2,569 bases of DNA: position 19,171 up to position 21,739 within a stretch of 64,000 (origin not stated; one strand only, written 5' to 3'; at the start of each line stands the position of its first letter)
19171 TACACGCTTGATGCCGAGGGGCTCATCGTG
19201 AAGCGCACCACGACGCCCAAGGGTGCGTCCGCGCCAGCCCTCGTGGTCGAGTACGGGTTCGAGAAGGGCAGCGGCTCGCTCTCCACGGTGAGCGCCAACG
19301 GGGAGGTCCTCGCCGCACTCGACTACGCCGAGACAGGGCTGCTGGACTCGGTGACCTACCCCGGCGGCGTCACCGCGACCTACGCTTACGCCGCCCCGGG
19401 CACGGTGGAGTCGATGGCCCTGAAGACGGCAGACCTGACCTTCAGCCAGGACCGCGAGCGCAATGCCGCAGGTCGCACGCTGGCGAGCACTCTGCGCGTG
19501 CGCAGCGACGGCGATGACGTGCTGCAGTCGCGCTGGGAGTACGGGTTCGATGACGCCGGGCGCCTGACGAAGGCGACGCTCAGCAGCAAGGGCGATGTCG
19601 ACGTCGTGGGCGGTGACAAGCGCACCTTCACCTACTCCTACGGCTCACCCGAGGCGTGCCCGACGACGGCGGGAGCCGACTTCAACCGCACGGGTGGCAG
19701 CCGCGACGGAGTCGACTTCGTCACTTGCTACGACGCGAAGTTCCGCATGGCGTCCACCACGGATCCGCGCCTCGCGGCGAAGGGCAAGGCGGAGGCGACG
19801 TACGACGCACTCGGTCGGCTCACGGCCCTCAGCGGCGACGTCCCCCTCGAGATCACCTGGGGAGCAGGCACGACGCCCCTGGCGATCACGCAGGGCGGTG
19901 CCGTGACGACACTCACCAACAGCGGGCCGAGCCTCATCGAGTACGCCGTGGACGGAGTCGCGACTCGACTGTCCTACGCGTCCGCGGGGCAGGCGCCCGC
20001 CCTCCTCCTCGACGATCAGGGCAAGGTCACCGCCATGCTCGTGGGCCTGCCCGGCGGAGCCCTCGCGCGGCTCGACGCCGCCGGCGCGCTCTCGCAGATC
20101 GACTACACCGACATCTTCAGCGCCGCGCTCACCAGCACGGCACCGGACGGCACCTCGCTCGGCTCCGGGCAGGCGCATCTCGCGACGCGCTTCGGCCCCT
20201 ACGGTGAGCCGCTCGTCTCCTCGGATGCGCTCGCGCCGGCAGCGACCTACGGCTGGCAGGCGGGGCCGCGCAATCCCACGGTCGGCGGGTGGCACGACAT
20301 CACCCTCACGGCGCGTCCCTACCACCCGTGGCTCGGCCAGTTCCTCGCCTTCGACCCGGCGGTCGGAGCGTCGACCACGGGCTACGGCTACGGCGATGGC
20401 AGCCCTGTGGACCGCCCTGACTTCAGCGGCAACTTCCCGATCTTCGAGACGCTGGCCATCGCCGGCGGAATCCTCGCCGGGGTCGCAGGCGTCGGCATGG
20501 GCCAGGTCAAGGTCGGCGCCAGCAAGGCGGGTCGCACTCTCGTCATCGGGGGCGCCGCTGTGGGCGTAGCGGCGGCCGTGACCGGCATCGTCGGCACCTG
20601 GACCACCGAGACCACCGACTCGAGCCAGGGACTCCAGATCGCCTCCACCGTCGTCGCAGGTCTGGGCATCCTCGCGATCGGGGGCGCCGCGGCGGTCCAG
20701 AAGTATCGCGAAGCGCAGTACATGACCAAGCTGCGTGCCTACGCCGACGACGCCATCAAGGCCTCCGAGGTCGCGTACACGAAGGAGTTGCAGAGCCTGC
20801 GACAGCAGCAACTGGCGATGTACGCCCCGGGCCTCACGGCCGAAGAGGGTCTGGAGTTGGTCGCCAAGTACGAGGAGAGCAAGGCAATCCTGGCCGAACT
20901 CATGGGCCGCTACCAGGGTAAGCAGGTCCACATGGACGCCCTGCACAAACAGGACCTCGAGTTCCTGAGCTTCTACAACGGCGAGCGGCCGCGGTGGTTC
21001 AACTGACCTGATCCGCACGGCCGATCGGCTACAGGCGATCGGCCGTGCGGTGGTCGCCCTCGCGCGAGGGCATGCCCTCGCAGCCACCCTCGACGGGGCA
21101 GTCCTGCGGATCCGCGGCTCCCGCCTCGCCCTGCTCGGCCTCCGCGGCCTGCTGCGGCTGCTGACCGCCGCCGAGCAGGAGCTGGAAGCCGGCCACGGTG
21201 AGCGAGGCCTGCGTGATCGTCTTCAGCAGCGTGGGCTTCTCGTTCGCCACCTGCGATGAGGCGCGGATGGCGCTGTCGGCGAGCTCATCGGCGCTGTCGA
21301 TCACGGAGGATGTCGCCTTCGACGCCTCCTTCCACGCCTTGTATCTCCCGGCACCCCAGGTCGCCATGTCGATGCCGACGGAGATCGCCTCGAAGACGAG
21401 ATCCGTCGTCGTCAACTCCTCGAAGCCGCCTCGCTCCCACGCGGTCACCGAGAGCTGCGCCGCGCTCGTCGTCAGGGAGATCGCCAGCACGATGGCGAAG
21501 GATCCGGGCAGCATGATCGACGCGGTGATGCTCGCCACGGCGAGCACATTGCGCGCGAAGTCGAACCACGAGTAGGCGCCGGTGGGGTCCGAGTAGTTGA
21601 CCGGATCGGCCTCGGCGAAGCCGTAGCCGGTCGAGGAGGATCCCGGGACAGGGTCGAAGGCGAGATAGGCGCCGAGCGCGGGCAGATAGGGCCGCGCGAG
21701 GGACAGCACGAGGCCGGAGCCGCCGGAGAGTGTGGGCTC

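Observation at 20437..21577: RHS C-terminal tails are divergent in sequence but share a hydrophobic-helix plus charged-helix architecture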

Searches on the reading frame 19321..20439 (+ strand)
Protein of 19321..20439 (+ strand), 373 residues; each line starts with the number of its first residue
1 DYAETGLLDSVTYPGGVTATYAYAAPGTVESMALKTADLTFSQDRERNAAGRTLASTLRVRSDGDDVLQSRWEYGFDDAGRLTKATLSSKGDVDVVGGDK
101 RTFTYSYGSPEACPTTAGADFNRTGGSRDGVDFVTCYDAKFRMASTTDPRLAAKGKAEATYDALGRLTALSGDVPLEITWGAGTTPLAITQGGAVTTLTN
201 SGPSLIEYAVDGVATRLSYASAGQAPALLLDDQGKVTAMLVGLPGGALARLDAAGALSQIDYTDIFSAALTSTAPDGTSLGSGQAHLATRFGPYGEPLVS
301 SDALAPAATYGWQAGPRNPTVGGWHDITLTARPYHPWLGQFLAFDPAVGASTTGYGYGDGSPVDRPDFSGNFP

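Call 49: find_homologous_proteins(query=window:19321-20439:+, max_evalue=1e-10)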
Query window:19321-20439:+ (373 aa): 2 proteins with E <= 1e-10 among 8000 candidates.
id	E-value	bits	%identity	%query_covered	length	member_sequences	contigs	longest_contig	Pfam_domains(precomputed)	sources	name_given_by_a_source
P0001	9.3e-90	320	57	74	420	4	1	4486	-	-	-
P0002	1.1e-28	119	67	24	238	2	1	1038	-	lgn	-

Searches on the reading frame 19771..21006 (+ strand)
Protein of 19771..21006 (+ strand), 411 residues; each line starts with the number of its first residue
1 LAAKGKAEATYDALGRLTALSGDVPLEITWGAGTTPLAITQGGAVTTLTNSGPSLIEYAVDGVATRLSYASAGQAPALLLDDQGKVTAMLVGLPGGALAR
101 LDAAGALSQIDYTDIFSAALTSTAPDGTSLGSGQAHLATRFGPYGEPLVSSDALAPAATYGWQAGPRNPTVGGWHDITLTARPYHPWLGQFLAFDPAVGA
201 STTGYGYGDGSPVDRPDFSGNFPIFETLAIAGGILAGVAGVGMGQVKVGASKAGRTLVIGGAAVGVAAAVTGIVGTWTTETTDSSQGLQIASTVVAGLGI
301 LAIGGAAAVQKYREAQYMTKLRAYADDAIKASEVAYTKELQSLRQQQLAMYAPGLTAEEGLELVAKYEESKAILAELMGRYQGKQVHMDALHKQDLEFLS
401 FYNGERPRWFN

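Call 22: find_homologous_proteins(query=window:19771-21006:+, max_evalue=0.001)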
Query window:19771-21006:+ (411 aa): 3 proteins with E <= 0.001 among 8000 candidates.
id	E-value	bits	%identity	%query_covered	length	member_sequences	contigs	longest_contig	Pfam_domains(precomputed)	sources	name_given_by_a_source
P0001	5.9e-69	251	43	82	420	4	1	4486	-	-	-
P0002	6.3e-32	129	51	34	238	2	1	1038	-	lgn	-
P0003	4.6e-8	51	35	47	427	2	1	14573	-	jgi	jgi:RHS repeat-associated protein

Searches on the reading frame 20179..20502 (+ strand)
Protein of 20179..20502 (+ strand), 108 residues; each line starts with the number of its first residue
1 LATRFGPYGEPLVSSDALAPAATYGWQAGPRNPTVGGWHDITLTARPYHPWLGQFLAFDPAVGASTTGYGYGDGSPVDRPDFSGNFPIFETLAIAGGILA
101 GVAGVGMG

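Call 30: find_related_loci(query=A2, collection=metagenome_contigs, flank=6000)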
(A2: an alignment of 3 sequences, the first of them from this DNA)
Query A2 (108 aa) in metagenome_contigs; peptide patterns used: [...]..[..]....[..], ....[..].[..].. (x = any residue, [..] = any of these).
120 stretches matched a pattern; 12 encode a relative of the query (tblastn E <= 1e-3); 12 distinct loci.
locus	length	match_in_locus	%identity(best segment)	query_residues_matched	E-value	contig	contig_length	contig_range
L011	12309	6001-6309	50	4-108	5e-24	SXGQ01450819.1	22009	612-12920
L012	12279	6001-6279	41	7-108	4e-20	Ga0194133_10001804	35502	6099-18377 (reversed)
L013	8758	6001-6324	45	1-104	1e-19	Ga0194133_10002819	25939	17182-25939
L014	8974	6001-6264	49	1-86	2e-19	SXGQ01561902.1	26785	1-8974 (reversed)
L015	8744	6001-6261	49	1-85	4e-18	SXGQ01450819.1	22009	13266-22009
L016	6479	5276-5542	52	1-85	2e-16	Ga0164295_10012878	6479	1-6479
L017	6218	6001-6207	45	7-84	3e-15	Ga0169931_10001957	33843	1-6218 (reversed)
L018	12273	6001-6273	35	5-84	7e-11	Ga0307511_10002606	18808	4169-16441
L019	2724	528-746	36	16-88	4e-7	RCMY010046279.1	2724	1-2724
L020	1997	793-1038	33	4-87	4e-5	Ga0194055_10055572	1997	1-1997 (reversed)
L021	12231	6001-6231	29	5-81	9e-5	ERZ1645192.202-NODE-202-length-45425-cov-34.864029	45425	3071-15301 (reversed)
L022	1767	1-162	32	4-60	1e-4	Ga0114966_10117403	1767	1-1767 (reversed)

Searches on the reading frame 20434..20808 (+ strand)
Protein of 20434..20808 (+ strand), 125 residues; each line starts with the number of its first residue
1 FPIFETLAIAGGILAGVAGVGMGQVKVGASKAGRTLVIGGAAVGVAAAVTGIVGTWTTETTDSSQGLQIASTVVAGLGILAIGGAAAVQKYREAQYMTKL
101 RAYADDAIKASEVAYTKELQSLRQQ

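Call 80: search_solved_structures(query=A8, max_evalue=10)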
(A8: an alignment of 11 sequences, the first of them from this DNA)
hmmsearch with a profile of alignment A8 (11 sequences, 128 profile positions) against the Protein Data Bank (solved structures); distinct sequences matched with E-value up to 10: 10.
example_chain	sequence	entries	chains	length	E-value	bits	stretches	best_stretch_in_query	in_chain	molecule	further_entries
4clv_A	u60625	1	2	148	0.24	14.5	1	70-120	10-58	NICKEL-COBALT-CADMIUM RESISTANCE PROTEIN NCCX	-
29ye_A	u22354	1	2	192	0.38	13.8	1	36-105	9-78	Ubiquinol-cytochrome c reductase iron-sulfur subunit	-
7tdm_A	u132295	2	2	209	0.5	13.4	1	66-90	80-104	Claudin-4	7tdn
7kp4_A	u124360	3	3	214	0.52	13.3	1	66-90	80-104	Claudin-4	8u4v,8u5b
9cmh_A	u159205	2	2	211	0.59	13.2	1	66-90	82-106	Claudin-4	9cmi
6ysl_G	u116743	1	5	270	0.74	12.9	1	43-88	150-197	Motility protein A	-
7aaq_A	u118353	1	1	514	0.99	12.4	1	16-120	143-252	Sugar transport protein 10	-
6h7d_A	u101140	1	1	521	1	12.4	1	16-120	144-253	Sugar transport protein 10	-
7aar_A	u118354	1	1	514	1.1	12.2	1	16-120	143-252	Sugar transport protein 10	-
4bem_A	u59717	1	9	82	2.1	11.4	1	9-59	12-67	F1FO ATPASE C2 SUBUNIT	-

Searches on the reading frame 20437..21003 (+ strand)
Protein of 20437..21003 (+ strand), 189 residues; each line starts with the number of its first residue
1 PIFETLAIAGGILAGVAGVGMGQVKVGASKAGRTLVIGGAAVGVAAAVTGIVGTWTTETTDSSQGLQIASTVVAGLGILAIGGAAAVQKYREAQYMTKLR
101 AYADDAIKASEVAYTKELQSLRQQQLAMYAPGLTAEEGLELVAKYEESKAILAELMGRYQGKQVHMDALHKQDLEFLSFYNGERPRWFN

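Call 15: find_homologous_proteins(query=window:20437-21003:+, max_evalue=0.01)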
Query seq(189 aa): 8000 candidates shared short words with the query, none scored E <= 0.01.

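Call 27: search_protein_families(library=pfam, proteins=[window:20437-21003:+], max_evalue=10)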
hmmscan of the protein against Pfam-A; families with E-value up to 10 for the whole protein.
seq(189 aa): 1 family
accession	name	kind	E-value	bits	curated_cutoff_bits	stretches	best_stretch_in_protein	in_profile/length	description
PF00335.26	Tetraspanin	-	0.4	10.7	32.1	1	6-122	11-135/225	Tetraspanin family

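Call 28: search_solved_structures(query=window:20437-21003:+, max_evalue=10)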
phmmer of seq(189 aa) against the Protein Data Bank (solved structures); distinct sequences matched with E-value up to 10: 4.
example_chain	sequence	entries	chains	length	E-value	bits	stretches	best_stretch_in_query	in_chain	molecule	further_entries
3i47_A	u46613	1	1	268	0.37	13.9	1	38-187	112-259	Enoyl CoA hydratase/isomerase (Crotonase)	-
9qtq_M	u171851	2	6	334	0.45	13.6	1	37-80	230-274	Tetrahydromethanopterin S-methyltransferase subunit E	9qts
5mfb_A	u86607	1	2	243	4.8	10.3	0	67-107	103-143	YIII(Dq)4CqI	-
4d4e_A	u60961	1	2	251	6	9.9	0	68-108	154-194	ARMADILLO REPEAT PROTEIN ARM00016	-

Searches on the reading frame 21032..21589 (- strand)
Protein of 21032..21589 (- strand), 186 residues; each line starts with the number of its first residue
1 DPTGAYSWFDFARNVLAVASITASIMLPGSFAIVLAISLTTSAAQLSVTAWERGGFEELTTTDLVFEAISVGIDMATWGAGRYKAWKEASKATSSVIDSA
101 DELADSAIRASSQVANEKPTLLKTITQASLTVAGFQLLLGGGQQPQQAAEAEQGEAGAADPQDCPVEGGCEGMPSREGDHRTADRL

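Call 27: search_protein_families(library=pfam, proteins=[window:21032-21571:-], max_evalue=10)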
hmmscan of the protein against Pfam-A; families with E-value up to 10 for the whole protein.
seq(180 aa): 1 family
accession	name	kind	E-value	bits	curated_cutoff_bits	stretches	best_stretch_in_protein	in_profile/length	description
PF24286.1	DUF7474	-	0.028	14.8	27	1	43-93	151-193/194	Family of unknown function (DUF7474)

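Call 44: search_protein_representatives(protein=window:21032-21589:-)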
Query: 186 residues. Proteins with E-value up to 0.001 (for the whole library): 3; up to 1e-10: 3; up to 1e-30: 2. The best 3 are listed.
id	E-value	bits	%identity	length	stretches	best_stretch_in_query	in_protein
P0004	4.9e-90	316.3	78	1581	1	1-186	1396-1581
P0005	2.6e-54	200.0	59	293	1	1-186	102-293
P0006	1.0e-26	110.3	45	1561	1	1-181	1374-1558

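Call 46: find_encoding_contigs(protein=P0004, flank=10000, max_places=4)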
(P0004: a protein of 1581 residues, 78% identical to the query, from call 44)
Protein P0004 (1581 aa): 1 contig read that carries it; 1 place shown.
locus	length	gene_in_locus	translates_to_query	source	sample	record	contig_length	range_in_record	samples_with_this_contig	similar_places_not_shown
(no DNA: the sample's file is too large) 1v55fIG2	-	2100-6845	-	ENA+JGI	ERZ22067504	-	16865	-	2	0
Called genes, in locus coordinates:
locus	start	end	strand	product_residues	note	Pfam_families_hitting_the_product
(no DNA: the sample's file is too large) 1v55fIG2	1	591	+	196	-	?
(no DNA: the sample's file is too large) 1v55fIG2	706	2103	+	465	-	-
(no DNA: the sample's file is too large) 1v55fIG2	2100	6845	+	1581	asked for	PF05593:RHS_repeat (faint)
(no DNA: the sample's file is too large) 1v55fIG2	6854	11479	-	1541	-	PF05593:RHS_repeat (faint), PF25023:TEN_YD-shell (faint)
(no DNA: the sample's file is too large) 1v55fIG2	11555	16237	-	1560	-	PF05593:RHS_repeat (faint)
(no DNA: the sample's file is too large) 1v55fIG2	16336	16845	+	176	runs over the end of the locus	?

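Call 79: predict_structure(alignment_id=A7)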
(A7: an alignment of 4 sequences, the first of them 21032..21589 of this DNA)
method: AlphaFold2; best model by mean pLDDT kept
length: 186 residues; sequences in the alignment: 4
mean_pLDDT: 39.6   pTM: 0.22
mean pLDDT of the five models: 39.6, 37.1, 36.8, 36.4, 34.4
residues with pLDDT >= 90: 0; 70-90: 0; 50-70: 8; < 50: 178
segments of 3 or more residues with pLDDT < 50: 1-6, 8-10, 12-15, 17-164, 166-168, 173-175, 177-186
pLDDT, mean of each block of 10 residues (from residue 1): 45 49 39 42 40 38 42 40 41 41 38 35 40 36 28 29 47 45 39
secondary structure, 60 per line:
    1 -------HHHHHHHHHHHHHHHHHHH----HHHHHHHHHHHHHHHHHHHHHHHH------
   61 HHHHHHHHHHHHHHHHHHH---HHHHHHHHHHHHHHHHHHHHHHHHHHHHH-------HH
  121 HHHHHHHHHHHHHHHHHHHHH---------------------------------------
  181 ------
elements in order: H8-26 H31-54 H61-79 H83-111 H119-141

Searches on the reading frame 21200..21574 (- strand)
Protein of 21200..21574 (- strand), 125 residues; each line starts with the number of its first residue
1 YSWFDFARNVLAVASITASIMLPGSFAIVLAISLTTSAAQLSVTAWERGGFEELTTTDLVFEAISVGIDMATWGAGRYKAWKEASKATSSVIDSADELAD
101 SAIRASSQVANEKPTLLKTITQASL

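Call 81: search_solved_structures(query=A9, max_evalue=10)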
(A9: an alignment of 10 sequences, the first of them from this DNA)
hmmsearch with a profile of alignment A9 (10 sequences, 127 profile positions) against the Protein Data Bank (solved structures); distinct sequences matched with E-value up to 10: 2.
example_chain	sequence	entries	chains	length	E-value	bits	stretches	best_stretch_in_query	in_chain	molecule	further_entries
6q53_A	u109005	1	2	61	0.22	14.9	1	24-60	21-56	light-harvesting protein subunit alpha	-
8bgm_B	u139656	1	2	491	3.6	11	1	6-41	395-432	Toxin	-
